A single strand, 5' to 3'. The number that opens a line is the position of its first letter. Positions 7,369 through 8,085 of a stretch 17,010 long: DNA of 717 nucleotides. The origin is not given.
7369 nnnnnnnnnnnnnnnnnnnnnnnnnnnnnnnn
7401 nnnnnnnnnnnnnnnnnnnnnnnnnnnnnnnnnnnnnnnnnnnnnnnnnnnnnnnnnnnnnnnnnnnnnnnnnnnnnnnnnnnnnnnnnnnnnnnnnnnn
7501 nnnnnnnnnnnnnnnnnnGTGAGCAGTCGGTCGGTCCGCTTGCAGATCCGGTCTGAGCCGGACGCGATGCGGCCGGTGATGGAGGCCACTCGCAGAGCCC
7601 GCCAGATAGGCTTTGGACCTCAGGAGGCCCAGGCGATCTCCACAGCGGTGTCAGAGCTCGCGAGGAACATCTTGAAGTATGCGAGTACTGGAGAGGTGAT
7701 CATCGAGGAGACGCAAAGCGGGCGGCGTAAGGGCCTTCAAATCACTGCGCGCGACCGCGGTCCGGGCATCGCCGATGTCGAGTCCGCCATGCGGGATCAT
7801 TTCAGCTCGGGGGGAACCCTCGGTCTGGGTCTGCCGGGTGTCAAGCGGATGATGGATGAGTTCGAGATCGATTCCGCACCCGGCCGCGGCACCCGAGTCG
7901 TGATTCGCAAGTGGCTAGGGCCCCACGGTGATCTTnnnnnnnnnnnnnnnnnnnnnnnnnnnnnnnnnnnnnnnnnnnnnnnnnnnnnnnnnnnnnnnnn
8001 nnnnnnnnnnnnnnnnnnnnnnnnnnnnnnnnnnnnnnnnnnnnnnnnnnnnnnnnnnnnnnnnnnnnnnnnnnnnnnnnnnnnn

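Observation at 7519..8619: RsbT switch kinase fused in-frame to an RsbX-like feedback phosphatase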

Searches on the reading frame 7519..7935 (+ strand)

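Call 43: search_protein_families(library=pfam, proteins=[window:7519-7935:+], max_evalue=10)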
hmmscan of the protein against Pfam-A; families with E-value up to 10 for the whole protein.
window:7519-7935:+ (139 aa): 2 families
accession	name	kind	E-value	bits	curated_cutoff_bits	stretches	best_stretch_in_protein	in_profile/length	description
PF13581.12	HATPase_c_2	-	1.5e-15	57.8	27.4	1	11-131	2-127/127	Histidine kinase-like ATPase domain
PF02518.31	HATPase_c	-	1.4e-12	48.5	26.4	1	38-130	4-106/111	Histidine kinase-, DNA gyrase B-, and HSP90-like ATPase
